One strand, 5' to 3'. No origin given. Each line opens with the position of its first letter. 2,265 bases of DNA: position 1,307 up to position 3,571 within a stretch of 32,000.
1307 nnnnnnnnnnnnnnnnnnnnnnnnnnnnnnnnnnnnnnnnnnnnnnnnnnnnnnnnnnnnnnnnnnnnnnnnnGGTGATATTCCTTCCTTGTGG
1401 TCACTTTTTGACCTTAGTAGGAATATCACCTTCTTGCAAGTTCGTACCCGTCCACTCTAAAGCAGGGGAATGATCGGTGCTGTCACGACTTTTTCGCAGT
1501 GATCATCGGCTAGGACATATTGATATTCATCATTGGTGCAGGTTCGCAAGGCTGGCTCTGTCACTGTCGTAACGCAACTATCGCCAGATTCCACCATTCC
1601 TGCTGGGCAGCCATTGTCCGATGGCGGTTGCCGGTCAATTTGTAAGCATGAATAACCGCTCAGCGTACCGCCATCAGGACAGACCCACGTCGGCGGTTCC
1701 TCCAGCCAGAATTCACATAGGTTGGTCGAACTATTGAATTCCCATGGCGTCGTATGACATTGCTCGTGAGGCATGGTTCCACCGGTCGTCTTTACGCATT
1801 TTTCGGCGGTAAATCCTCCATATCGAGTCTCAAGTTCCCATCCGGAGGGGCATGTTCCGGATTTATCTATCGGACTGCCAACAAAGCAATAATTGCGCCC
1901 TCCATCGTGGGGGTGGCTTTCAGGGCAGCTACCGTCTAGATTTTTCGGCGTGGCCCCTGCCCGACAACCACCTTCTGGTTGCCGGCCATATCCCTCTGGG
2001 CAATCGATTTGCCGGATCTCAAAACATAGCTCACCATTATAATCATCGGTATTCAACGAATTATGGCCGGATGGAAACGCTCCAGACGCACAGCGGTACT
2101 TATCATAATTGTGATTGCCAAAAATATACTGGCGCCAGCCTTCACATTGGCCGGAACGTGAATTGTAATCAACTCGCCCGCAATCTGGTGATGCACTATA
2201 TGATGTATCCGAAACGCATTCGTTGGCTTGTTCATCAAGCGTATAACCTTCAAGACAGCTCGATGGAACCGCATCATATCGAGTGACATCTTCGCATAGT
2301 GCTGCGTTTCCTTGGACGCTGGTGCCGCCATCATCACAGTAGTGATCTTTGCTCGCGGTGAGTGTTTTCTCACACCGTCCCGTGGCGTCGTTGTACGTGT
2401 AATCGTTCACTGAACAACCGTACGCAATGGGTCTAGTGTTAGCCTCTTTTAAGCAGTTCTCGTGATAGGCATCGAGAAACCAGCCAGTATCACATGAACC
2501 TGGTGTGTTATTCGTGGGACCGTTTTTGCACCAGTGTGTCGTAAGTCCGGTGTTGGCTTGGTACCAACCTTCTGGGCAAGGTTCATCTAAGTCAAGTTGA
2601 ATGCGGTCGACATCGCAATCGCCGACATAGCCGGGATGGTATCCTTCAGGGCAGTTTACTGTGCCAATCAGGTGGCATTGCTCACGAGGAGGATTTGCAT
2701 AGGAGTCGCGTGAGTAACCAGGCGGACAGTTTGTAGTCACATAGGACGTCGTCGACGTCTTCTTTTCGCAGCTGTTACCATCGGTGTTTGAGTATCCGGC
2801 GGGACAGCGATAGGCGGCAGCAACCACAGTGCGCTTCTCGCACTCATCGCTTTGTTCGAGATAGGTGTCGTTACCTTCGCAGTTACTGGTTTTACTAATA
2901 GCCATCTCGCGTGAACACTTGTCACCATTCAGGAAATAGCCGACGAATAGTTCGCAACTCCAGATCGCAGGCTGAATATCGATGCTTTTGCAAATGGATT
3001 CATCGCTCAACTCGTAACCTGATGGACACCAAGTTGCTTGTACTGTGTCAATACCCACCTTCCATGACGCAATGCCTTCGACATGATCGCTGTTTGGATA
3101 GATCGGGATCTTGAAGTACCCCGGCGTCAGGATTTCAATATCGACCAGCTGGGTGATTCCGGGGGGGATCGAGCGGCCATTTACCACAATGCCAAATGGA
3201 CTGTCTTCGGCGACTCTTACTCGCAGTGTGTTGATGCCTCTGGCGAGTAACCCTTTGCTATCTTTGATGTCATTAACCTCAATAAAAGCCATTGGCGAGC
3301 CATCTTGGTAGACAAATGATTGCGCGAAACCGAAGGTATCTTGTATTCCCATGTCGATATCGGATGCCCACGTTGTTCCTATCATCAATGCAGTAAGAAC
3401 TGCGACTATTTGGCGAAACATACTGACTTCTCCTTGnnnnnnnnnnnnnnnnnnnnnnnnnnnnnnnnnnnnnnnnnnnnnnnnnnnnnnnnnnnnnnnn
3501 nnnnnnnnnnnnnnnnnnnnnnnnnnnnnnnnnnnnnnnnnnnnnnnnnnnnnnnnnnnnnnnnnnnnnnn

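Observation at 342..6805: Operon of two paralogous giant secreted proteins built from a two-cysteine C-x2-G-[WY]-x-L-x-G-x2-C module, plus a lipoprotein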

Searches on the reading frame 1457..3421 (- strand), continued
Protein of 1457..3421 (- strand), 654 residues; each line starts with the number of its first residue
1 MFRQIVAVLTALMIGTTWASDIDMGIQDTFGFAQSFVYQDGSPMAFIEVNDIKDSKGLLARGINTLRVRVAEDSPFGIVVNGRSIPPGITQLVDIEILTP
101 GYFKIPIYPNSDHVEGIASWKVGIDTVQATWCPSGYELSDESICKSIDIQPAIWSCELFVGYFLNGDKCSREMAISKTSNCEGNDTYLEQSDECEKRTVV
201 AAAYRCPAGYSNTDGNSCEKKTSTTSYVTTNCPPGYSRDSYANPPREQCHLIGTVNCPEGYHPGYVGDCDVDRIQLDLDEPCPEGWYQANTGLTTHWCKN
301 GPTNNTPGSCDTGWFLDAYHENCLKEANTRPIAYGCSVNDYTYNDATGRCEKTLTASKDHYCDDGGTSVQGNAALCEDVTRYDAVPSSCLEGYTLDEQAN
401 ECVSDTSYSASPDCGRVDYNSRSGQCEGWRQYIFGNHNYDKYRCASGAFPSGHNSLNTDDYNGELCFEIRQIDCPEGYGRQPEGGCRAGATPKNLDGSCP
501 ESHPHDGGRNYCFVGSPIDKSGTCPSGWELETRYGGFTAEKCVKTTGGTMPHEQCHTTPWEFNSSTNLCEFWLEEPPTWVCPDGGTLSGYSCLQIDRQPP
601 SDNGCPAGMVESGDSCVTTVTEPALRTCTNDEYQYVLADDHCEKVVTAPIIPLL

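Call 22: search_protein_families(library=pfam, proteins=[L006:9883-12303:+, L006:19192-21648:-, L007:9919-12315:+, L007:2208-6422:-, L001:11974-21777:+, L003:16799-19837:+, L003:19831-23151:+], max_evalue=0.01)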
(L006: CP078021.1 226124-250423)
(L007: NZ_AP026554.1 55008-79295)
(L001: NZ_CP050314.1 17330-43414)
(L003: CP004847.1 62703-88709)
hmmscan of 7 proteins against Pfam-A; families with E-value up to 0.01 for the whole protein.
L006:9883-12303:+ (806 aa): 5 families
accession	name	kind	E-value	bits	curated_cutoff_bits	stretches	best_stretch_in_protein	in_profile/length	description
PF13750.12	Big_3_3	-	7.1e-62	208.2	27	1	549-705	1-157/157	Bacterial Ig-like domain (group 3)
PF12245.14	Big_3_2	-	9.5e-35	119.9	23.3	1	139-259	1-122/122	Bacterial Ig-like domain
PF13752.12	DUF4165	-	2.8e-13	50.4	25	1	21-138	3-121/121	Domain of unknown function (DUF4165)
PF19077.6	Big_13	-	7.4e-06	26.8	27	0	545-587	58-99/102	Bacterial Ig-like domain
PF24893.1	DUF7743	-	0.00039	20.5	27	0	668-713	69-115/120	Domain of unknown function (DUF7743)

L006:19192-21648:- (818 aa): 4 families
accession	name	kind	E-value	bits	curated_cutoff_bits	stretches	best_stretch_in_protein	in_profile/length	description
PF13750.12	Big_3_3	-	1.3e-61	207.3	27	1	561-717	1-157/157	Bacterial Ig-like domain (group 3)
PF12245.14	Big_3_2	-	3.4e-35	121.3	23.3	1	142-265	1-122/122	Bacterial Ig-like domain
PF13752.12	DUF4165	-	2.6e-15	56.9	25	1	20-141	1-121/121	Domain of unknown function (DUF4165)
PF19077.6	Big_13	-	9.7e-06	26.5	27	0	549-602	47-102/102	Bacterial Ig-like domain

L007:9919-12315:+ (798 aa): 4 families
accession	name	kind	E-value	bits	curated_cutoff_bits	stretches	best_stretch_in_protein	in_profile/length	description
PF13750.12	Big_3_3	-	6.6e-41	140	27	1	541-693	2-157/157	Bacterial Ig-like domain (group 3)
PF13752.12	DUF4165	-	7.2e-26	91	25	1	20-138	1-121/121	Domain of unknown function (DUF4165)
PF12245.14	Big_3_2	-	7.6e-15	55.6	23.3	1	140-256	2-121/122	Bacterial Ig-like domain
PF19077.6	Big_13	-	2.3e-10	41.3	27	0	218-257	61-102/102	Bacterial Ig-like domain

L007:2208-6422:- (1404 aa): 5 families
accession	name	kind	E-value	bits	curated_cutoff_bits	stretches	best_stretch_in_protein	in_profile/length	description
PF13750.12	Big_3_3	-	4.2e-10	39.9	27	1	367-507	2-149/157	Bacterial Ig-like domain (group 3)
PF00801.26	PKD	-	4.4e-07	30.2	23.5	0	1055-1102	8-53/80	PKD domain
PF06832.18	BiPBP_C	-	7.3e-05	23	26.8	0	1184-1222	51-88/90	Penicillin-Binding Protein C-terminus Family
PF07495.19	Y_Y_Y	-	0.0001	22.5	26.6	0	1173-1221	7-55/65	Y_Y_Y domain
PF19077.6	Big_13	-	0.00062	20.7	27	0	362-406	58-101/102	Bacterial Ig-like domain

L001:11974-21777:+ (3267 aa): 2 families
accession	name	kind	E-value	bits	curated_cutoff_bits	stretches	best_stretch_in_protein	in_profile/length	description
PF13750.12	Big_3_3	-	1.4e-06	28.5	27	1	2236-2373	5-147/157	Bacterial Ig-like domain (group 3)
PF00801.26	PKD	-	3e-06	27.6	23.5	0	3034-3085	25-73/80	PKD domain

L003:16799-19837:+ (1012 aa): 2 families
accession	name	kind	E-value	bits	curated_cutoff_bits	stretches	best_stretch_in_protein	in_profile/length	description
PF13750.12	Big_3_3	-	3.9e-31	108.3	27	1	367-515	3-151/157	Bacterial Ig-like domain (group 3)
PF12245.14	Big_3_2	-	1.6e-05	25.5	23.3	1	5-49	73-117/122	Bacterial Ig-like domain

L003:19831-23151:+ (1106 aa): 5 families
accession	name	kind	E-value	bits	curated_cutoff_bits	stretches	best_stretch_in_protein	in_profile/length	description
PF00801.26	PKD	-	1.1e-06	28.9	23.5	0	664-720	11-64/80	PKD domain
PF18911.6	PKD_4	-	0.0005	20.5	27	0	659-720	9-67/85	PKD domain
PF13750.12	Big_3_3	-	0.0012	18.9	27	1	77-163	8-91/157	Bacterial Ig-like domain (group 3)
PF06832.18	BiPBP_C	-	0.0013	19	26.8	0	959-1015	32-84/90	Penicillin-Binding Protein C-terminus Family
PF19077.6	Big_13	-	0.0021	18.9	27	0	153-204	40-94/102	Bacterial Ig-like domain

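Call 47: find_related_loci(query=window:1457-3421:-, collection=genome_contigs, flank=10000)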
Query window:1457-3421:- (654 aa) in genome_contigs; peptide patterns used: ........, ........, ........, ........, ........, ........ (x = any residue, [..] = any of these).
23 stretches matched a pattern, but none encodes a relative of the query by tblastn (E <= 1e-3).

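Call 55: search_protein_families(library=pfam, proteins=[L004:17464-20844:+], max_evalue=0.001)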
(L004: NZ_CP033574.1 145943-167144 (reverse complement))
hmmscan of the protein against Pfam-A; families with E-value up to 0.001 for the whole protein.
L004:17464-20844:+ (1126 aa): 1 family
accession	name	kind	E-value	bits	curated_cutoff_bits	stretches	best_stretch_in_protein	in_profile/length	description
PF06986.16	F_T4SS_TraN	-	5.6e-23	82.2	23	2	946-1011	164-228/240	F-type Type IV secretion system, TraN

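Call 78: find_encoding_contigs(protein=window:1457-3421:-, flank=10000, max_places=3)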
Protein window:1457-3421:- (654 aa): no gene with exactly this product is on record in the collection.

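Call 87: search_protein_families(library=phrogs, proteins=[window:1457-3421:-], max_evalue=0.01)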
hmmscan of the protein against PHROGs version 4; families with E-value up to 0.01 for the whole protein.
window:1457-3421:- (654 aa): 0 families

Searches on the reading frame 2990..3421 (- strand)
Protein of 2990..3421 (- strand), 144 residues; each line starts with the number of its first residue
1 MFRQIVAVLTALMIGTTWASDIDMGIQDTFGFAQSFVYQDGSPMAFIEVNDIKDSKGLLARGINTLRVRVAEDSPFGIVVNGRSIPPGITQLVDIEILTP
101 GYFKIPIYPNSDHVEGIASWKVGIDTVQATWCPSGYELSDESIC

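Call 46: search_solved_structures(query=A1, max_evalue=10)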
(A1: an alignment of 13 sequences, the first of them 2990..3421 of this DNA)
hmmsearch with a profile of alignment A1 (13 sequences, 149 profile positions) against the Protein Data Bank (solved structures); distinct sequences matched with E-value up to 10: 1.
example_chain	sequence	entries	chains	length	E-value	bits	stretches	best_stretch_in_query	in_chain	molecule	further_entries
8fmw_I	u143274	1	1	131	1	12.5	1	23-81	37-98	30S ribosomal protein S9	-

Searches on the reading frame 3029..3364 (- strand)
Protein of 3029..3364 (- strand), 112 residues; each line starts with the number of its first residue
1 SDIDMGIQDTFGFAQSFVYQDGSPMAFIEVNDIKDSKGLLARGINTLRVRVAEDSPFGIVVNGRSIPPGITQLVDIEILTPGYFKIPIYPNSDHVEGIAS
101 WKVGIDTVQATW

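Call 108: find_related_loci(query=A6, collection=genome_contigs, flank=10000)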
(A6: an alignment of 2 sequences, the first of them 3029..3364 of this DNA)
Query A6 (112 aa) in genome_contigs; peptide patterns used: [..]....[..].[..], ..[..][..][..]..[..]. (x = any residue, [..] = any of these).
57 stretches matched a pattern, but none encodes a relative of the query by tblastn (E <= 1e-3).

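Call 109: find_related_loci(query=A6, collection=metagenome_contigs, flank=10000)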
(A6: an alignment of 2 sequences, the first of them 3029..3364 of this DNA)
Query A6 (112 aa) in metagenome_contigs; peptide patterns used: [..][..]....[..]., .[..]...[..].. (x = any residue, [..] = any of these).
117 stretches matched a pattern, but none encodes a relative of the query by tblastn (E <= 1e-3).
